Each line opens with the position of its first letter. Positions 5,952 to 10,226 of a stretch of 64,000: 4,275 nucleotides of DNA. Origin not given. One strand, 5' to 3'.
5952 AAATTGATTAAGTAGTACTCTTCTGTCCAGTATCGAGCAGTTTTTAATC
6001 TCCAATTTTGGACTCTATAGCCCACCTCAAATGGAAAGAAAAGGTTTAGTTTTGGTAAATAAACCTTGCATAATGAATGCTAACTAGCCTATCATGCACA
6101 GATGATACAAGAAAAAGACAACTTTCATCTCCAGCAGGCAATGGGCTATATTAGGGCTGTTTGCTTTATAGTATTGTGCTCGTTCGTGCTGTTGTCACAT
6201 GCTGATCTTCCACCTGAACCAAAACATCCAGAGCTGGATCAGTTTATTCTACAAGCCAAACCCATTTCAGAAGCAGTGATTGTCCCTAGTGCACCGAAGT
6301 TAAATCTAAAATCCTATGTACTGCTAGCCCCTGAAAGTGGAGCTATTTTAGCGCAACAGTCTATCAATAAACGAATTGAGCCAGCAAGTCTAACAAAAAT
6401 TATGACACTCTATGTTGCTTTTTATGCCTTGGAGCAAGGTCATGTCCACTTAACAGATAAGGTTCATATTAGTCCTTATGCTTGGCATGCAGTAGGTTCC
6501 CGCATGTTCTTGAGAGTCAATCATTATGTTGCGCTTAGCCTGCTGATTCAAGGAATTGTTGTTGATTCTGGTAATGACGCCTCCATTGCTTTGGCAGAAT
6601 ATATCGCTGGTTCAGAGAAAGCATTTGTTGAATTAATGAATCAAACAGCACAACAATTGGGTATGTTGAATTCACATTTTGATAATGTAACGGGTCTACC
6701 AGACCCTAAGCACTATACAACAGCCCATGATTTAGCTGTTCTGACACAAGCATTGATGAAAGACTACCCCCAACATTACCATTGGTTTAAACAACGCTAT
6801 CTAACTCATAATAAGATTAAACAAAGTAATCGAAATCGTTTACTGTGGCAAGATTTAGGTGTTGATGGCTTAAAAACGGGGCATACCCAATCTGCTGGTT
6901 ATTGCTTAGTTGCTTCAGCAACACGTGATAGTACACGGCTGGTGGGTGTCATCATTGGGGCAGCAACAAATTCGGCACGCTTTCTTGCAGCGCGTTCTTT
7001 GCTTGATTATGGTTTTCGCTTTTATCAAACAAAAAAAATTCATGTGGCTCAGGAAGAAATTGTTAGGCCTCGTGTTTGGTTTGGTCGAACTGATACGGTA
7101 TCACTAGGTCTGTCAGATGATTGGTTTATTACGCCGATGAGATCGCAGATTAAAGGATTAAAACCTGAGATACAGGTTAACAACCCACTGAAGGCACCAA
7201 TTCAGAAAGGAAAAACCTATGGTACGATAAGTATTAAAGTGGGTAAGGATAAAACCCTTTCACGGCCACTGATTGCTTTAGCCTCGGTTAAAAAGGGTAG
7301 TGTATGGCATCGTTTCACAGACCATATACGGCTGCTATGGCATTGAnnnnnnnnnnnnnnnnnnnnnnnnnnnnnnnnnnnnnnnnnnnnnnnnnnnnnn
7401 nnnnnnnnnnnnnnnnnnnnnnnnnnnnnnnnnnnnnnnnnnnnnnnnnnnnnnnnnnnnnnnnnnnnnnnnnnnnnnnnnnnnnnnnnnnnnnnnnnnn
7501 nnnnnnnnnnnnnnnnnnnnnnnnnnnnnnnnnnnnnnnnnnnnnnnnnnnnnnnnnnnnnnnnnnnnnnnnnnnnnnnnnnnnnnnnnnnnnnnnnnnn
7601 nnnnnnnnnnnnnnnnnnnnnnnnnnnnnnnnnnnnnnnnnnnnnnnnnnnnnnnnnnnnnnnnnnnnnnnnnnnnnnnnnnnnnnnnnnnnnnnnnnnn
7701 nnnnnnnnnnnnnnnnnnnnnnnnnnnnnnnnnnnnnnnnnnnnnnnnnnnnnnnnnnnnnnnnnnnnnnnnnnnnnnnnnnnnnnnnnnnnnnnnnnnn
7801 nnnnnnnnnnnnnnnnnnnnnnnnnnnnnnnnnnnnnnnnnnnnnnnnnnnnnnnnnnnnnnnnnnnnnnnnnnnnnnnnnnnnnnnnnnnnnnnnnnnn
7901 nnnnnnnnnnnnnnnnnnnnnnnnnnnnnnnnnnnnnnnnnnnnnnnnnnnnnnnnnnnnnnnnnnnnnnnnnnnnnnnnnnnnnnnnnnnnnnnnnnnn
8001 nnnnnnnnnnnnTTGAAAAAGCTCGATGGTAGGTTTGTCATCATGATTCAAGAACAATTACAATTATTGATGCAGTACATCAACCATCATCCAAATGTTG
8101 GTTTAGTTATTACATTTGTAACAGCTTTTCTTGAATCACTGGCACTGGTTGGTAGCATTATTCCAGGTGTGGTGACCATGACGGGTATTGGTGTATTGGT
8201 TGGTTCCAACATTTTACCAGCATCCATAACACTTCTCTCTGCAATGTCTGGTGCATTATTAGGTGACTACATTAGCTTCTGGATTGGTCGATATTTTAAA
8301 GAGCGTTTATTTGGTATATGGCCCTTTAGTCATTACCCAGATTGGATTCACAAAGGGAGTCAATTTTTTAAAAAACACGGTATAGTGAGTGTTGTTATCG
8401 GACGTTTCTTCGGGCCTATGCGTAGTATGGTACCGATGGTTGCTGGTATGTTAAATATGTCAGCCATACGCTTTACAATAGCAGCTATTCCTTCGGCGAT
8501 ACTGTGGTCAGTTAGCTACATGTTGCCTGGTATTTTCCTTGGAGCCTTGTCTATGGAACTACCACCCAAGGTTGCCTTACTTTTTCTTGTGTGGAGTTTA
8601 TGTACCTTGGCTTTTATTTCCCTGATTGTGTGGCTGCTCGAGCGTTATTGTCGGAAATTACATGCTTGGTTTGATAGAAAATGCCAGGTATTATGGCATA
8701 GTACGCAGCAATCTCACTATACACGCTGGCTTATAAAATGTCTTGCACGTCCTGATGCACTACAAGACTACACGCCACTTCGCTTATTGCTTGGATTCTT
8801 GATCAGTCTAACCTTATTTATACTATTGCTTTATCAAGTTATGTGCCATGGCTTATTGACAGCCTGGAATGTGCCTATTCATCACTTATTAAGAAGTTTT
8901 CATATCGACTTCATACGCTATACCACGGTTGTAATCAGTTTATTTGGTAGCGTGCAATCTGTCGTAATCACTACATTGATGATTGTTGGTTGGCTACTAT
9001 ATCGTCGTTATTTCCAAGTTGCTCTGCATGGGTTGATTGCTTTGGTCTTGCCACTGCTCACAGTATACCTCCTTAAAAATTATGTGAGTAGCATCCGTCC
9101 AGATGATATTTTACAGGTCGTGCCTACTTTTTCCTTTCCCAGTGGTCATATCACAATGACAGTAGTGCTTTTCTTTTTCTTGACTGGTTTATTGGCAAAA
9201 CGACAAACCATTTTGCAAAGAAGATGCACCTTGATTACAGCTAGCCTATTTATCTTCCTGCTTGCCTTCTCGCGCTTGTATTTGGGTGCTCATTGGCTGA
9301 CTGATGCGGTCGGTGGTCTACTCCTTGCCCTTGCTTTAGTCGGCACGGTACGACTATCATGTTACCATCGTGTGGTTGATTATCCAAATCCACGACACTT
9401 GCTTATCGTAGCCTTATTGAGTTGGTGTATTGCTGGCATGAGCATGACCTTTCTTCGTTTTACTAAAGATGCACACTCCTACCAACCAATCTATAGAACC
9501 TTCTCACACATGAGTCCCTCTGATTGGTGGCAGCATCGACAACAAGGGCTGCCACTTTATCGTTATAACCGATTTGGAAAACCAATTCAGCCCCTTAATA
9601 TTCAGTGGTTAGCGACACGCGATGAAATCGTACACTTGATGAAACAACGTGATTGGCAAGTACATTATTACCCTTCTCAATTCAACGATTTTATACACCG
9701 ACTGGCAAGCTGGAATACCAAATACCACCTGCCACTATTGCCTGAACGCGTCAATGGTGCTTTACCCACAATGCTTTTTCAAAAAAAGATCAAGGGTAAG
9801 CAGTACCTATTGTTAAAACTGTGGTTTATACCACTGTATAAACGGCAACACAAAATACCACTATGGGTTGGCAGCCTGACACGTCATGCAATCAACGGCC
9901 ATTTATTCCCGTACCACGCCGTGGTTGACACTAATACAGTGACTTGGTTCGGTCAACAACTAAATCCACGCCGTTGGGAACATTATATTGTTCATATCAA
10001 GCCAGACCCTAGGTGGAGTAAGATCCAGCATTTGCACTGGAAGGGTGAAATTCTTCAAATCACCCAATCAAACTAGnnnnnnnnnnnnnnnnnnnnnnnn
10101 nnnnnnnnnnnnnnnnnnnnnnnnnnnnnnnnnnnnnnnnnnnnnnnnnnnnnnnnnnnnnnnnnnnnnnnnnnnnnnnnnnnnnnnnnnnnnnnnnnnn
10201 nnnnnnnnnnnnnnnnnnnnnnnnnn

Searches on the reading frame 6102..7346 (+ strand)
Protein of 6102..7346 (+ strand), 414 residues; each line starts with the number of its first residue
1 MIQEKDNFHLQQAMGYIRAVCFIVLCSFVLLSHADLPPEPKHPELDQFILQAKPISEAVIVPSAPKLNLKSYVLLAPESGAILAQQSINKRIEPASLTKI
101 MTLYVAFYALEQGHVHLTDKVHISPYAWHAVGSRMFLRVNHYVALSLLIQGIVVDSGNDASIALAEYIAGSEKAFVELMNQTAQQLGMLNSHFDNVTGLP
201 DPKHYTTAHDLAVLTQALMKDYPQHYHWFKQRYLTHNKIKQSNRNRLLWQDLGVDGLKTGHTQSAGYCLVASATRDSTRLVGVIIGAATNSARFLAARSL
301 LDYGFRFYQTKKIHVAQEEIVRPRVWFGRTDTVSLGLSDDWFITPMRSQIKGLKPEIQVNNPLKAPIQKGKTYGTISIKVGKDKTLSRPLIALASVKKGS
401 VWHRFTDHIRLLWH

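Call 49: search_protein_families(library=pfam, proteins=[window:6102-7346:+], max_evalue=0.0001)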
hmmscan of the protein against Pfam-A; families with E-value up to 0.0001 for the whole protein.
window:6102-7346:+ (414 aa): 3 families
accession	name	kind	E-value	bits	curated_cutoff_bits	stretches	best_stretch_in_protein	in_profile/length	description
PF00768.25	Peptidase_S11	-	1.4e-76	257.6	27.6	1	62-288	5-238/239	D-alanyl-D-alanine carboxypeptidase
PF07943.18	PBP5_C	-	3.6e-17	62.7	21.2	1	308-398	1-91/91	Penicillin-binding protein 5, C-terminal domain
PF13354.11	Beta-lactamase2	-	4.9e-09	36.3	22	1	88-221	17-149/214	Beta-lactamase enzyme family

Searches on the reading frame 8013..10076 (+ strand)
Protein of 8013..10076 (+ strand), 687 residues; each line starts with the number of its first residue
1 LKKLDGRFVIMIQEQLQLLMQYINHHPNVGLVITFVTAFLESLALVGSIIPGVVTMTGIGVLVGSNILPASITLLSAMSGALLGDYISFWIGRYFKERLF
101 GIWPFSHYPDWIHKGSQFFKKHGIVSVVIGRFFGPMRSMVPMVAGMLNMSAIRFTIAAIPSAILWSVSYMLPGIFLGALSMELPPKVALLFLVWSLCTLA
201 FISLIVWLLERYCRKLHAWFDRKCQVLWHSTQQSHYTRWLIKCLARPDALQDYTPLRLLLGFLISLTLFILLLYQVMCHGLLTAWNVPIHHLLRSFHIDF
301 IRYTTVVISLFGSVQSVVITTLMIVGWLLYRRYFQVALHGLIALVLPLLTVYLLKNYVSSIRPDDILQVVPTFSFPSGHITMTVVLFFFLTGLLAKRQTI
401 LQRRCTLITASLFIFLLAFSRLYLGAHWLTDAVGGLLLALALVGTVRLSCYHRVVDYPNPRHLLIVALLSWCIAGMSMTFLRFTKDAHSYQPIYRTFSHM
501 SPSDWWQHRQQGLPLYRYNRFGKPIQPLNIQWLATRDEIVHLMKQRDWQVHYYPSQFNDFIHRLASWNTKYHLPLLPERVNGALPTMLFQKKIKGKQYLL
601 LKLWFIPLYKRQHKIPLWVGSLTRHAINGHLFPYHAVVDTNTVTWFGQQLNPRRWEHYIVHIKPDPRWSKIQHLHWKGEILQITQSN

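Call 49: search_protein_families(library=pfam, proteins=[window:8013-10076:+], max_evalue=0.0001)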
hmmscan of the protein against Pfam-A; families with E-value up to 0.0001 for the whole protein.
window:8013-10076:+ (687 aa): 4 families
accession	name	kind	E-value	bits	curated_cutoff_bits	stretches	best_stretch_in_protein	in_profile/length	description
PF09335.16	VTT_dom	-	1.5e-15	58.2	33.9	1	50-173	1-121/123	VTT domain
PF01569.27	PAP2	-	5.8e-15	55.6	27.2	1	341-446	6-121/130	PAP2 superfamily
PF14067.11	LssY_C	-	9e-11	42.2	25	1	513-625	4-122/188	LssY C-terminus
PF14378.12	PAP2_3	-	4.4e-06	27.1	27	1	373-443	125-188/190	PAP2 superfamily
